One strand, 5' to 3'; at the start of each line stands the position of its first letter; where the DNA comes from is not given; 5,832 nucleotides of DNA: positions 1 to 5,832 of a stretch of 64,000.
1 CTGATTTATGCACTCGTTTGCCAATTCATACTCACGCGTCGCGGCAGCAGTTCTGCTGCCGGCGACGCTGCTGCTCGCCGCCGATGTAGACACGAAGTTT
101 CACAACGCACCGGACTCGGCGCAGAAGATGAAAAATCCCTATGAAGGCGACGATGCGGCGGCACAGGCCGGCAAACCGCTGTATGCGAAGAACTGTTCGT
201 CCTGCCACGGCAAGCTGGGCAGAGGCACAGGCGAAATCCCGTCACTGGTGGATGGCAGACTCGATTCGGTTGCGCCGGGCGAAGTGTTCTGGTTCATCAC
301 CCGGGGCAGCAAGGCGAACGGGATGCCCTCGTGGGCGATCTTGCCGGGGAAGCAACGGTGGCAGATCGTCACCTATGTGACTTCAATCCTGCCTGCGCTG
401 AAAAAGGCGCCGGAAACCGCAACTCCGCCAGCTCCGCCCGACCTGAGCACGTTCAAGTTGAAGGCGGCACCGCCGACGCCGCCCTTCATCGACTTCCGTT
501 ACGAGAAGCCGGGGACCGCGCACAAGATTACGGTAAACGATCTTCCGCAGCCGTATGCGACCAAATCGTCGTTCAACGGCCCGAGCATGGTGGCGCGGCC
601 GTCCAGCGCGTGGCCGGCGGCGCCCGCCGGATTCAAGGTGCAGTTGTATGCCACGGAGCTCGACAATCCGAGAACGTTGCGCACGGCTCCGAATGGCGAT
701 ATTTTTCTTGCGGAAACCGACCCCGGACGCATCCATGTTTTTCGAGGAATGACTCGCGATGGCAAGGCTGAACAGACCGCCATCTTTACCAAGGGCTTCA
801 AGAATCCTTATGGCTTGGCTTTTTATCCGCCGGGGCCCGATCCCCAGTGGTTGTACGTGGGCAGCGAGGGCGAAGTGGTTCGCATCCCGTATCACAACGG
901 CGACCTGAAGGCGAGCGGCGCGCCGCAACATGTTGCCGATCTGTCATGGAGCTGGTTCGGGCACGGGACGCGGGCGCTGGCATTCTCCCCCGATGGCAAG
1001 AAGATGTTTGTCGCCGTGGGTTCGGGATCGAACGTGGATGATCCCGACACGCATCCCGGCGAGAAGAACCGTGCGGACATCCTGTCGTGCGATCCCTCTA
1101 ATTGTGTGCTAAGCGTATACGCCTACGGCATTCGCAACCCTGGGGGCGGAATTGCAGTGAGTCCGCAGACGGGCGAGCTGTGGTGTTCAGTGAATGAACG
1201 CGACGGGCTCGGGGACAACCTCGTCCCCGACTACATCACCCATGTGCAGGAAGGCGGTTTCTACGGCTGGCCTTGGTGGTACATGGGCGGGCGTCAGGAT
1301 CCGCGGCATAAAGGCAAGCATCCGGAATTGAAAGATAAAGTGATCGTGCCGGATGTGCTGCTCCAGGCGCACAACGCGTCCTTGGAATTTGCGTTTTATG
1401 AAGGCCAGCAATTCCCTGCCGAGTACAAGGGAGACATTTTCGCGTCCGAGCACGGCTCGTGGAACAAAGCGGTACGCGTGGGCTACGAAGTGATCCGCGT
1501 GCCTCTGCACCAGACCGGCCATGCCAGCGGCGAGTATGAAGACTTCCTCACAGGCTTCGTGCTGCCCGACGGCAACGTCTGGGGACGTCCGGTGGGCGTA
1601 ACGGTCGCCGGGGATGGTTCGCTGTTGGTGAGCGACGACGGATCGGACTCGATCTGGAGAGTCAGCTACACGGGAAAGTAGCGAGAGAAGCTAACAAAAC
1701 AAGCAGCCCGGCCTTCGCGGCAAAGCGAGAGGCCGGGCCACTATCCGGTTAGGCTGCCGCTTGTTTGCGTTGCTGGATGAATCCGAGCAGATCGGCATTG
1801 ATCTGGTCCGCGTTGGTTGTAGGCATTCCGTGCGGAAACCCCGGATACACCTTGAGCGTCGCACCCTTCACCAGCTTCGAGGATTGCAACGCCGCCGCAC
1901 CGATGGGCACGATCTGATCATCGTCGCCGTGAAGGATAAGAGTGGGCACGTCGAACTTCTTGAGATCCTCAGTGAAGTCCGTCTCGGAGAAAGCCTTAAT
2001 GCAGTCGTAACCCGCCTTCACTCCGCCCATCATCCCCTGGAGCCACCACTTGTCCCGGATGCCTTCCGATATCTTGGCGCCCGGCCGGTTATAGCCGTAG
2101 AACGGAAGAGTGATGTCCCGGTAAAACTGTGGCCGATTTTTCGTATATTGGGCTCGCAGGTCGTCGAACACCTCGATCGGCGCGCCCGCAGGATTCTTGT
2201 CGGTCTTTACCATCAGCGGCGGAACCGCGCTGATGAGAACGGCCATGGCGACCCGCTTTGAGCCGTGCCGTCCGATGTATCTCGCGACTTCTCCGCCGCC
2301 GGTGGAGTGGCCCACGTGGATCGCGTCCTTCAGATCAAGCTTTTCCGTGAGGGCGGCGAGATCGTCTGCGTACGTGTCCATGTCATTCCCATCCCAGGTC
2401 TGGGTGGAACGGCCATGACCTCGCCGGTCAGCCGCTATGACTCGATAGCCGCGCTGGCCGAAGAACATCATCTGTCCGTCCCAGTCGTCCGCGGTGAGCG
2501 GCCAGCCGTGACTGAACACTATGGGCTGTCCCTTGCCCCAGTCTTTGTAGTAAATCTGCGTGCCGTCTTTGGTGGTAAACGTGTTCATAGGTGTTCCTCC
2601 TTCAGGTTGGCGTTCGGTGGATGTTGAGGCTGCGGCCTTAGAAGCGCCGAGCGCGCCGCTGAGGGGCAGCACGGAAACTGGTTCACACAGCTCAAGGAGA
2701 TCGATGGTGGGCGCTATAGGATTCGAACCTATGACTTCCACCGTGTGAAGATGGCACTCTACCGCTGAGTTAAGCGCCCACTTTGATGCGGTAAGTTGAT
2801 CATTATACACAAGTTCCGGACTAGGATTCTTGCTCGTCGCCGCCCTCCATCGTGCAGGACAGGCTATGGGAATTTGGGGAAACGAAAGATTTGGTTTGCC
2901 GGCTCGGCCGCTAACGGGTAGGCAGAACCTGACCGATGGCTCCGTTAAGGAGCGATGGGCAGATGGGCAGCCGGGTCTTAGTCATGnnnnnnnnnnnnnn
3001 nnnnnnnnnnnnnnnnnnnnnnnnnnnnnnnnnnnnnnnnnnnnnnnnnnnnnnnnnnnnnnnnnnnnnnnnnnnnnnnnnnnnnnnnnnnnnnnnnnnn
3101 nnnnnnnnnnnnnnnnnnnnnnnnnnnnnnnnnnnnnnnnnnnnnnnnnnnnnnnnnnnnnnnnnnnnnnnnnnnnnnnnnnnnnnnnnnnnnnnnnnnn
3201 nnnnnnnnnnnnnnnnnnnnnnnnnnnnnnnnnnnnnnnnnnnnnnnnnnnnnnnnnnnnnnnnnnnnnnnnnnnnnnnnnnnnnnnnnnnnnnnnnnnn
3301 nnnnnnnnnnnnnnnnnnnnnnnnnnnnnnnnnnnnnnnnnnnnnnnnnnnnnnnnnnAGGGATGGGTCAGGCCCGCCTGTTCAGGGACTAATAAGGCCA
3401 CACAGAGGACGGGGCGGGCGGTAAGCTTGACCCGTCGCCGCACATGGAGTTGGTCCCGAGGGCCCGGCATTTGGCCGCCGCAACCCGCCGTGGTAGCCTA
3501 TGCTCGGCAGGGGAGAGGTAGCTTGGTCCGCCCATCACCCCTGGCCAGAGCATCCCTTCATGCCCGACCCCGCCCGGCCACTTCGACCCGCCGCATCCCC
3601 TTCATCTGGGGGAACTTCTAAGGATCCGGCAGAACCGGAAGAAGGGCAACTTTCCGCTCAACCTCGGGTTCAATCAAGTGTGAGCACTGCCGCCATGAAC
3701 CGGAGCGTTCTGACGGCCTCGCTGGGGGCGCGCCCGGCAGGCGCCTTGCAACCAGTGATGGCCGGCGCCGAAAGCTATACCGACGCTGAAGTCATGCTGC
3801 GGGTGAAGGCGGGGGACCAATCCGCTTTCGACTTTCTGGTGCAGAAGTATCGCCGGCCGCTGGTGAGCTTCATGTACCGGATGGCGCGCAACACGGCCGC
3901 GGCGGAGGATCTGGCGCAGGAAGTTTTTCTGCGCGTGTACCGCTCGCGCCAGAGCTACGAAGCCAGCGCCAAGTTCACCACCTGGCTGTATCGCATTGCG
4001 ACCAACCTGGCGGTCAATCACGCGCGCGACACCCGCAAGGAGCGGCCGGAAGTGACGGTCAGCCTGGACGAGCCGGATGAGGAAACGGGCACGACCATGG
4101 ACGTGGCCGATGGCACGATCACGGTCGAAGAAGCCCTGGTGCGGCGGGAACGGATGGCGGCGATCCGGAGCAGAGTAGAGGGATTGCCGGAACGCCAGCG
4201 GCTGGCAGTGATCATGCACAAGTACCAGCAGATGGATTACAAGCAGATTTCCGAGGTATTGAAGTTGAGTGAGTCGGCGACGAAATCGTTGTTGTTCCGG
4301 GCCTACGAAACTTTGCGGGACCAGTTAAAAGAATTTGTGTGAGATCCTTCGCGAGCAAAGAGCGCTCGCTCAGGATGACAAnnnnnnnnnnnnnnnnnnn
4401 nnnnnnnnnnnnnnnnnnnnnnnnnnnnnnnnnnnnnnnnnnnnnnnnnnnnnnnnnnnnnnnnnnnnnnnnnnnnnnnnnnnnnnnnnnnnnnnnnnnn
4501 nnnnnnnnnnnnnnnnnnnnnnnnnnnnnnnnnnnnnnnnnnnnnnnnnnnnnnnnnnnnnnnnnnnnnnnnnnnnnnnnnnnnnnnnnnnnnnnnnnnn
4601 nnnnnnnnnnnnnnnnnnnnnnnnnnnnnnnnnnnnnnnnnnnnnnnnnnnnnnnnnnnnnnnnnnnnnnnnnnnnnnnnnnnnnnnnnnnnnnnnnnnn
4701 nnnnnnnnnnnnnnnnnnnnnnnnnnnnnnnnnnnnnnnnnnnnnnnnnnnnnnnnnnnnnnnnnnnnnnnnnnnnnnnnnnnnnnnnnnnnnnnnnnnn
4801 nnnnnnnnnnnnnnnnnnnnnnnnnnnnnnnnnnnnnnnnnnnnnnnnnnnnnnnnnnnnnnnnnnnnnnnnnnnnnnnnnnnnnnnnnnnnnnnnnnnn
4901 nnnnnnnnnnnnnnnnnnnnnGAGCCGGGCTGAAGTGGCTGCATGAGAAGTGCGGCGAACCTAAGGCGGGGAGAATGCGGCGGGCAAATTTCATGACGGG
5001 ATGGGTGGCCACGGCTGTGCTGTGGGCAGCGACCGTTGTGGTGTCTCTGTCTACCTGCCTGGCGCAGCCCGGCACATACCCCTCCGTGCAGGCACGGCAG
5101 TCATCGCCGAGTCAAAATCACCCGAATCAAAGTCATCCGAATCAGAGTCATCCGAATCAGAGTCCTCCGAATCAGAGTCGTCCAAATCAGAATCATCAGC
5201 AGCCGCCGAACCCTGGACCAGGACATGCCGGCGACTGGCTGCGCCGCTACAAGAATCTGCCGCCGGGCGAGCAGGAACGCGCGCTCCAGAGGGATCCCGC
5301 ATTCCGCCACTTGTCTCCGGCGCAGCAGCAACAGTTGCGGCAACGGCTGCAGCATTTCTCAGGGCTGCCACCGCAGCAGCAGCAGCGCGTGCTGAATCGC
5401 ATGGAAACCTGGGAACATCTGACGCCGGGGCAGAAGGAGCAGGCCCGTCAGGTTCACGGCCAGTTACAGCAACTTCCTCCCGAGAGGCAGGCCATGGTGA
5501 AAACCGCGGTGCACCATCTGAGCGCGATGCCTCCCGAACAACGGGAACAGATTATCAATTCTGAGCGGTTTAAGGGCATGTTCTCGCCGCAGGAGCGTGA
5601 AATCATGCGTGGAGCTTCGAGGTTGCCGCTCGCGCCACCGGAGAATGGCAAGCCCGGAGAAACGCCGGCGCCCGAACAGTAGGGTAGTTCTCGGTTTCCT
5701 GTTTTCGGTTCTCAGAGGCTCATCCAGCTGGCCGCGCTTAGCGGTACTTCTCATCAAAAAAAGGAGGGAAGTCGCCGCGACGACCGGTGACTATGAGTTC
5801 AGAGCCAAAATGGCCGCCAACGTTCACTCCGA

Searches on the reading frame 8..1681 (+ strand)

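Call 75: search_protein_families(library=pfam, proteins=[window:8-1681:+], max_evalue=0.00001)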
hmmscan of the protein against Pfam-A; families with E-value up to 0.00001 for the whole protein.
window:8-1681:+ (557 aa): 2 families
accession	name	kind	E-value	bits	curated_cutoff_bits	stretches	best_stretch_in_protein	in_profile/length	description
PF07995.17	GSDH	-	5.2e-14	52.7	25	1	320-479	115-275/332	Glucose / Sorbosone dehydrogenase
PF13442.11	Cytochrome_CBB3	-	1.5e-13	51.3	27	1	50-124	1-68/68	Cytochrome C oxidase, cbb3-type, subunit III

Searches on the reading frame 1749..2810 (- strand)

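Call 75: search_protein_families(library=pfam, proteins=[window:1749-2810:-], max_evalue=0.00001)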
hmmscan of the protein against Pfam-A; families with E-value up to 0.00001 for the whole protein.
window:1749-2810:- (353 aa): 4 families
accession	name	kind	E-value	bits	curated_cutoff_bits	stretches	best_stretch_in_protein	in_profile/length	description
PF00561.26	Abhydrolase_1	-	6.3e-29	101.8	25.8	1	96-327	2-238/245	alpha/beta hydrolase fold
PF12146.15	Hydrolase_4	-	3.1e-22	79.5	27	1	97-329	7-234/239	Serine aminopeptidase, S33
PF12697.13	Abhydrolase_6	-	8.6e-17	62.9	26.3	1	97-310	1-192/217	Alpha/beta hydrolase family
PF00326.27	Peptidase_S9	-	1.3e-06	28.5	22.6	0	271-347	129-208/213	Prolyl oligopeptidase family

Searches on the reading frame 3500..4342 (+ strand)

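Call 75: search_protein_families(library=pfam, proteins=[window:3500-4342:+], max_evalue=0.00001)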
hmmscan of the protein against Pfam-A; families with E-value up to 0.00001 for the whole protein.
window:3500-4342:+ (280 aa): 3 families
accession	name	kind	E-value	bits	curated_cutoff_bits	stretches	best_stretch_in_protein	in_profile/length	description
PF04542.20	Sigma70_r2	-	2.8e-20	72.3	24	1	113-180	1-70/71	Sigma-70 region 2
PF08281.18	Sigma70_r4_2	-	2e-13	50.2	25.7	1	221-272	3-54/54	Sigma-70, region 4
PF04545.22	Sigma70_r4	-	1.4e-08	34.5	24.1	1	227-273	3-49/50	Sigma-70, region 4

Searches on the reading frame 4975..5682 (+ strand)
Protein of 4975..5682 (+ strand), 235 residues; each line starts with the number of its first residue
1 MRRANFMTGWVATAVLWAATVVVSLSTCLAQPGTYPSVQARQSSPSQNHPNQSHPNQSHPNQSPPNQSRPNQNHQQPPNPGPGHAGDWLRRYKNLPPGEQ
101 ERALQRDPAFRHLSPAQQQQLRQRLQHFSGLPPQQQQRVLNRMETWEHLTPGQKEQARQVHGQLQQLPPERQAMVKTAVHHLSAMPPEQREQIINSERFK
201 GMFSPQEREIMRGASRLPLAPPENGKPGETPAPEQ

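Call 75: search_protein_families(library=pfam, proteins=[window:4975-5682:+], max_evalue=0.00001)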
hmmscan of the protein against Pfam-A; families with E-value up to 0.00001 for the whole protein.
window:4975-5682:+ (235 aa): 1 family
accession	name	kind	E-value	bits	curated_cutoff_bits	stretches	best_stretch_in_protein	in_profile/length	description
PF11304.13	DUF3106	-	1.1e-28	100.1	24.3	2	92-193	1-102/104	Protein of unknown function (DUF3106)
